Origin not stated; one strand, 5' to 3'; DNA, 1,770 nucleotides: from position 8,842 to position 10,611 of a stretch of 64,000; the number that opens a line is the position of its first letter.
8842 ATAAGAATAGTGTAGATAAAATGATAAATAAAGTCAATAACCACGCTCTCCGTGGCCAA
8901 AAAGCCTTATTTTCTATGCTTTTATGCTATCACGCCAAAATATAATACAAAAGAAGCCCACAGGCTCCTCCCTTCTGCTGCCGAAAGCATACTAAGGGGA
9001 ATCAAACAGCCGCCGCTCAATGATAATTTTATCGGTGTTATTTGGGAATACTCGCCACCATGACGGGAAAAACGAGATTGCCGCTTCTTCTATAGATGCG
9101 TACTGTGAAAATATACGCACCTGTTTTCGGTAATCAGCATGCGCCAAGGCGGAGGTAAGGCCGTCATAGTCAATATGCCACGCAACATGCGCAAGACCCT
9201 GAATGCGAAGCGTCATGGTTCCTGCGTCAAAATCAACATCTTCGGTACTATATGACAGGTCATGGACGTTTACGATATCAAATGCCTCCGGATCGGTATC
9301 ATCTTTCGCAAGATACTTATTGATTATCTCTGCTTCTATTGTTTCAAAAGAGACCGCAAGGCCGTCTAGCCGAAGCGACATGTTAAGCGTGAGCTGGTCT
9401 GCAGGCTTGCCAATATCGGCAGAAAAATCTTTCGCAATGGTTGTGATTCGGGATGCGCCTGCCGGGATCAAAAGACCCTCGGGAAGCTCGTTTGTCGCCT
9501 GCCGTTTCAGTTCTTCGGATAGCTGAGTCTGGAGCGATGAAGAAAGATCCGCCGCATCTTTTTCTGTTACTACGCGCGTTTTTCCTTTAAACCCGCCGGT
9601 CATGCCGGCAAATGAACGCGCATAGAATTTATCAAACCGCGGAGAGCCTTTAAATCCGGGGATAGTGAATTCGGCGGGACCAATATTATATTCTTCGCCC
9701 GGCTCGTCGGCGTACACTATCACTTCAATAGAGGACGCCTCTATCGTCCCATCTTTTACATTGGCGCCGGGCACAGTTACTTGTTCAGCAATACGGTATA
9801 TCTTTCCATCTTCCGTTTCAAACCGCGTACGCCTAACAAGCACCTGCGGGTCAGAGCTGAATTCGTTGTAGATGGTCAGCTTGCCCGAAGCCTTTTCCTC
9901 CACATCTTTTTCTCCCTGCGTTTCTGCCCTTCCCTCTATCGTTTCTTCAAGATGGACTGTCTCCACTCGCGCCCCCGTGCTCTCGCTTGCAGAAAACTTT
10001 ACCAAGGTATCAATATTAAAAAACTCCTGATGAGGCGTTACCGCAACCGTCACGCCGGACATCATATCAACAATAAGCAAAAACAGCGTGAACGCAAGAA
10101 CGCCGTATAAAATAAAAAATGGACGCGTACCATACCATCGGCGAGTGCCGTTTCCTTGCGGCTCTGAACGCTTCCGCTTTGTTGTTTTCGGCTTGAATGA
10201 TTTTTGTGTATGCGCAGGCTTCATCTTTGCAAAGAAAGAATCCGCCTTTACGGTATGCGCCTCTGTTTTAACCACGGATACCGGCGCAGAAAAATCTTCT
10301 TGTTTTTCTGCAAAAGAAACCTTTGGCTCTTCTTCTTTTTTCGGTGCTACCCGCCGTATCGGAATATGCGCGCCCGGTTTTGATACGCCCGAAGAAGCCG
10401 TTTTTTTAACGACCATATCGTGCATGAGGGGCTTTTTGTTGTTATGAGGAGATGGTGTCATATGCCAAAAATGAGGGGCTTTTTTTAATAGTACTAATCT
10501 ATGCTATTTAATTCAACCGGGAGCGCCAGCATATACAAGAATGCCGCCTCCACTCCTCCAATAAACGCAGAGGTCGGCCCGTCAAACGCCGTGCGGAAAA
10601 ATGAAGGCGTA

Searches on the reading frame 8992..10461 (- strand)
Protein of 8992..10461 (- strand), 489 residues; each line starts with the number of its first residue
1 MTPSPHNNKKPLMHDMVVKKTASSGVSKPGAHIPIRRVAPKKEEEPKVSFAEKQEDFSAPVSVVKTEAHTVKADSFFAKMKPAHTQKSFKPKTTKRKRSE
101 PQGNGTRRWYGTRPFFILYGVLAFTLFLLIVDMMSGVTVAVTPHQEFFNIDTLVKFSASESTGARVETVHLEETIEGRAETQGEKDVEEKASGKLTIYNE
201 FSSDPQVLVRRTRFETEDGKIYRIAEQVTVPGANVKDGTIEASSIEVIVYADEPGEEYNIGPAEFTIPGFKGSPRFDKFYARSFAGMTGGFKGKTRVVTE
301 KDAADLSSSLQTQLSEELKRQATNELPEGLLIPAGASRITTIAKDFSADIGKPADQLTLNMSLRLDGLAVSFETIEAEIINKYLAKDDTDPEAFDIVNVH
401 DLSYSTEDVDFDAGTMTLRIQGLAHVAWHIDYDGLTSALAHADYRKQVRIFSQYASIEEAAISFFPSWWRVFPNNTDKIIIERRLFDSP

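Call 60: search_protein_families(library=pfam, proteins=[window:8992-10461:-], max_evalue=0.001)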
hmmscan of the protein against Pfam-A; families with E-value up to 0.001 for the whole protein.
window:8992-10461:- (489 aa): 1 family
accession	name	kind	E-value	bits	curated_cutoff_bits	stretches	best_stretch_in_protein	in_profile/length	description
PF21110.3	GlxA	-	1.5e-06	29.3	27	1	190-274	1-94/105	GlxA beta barrel domain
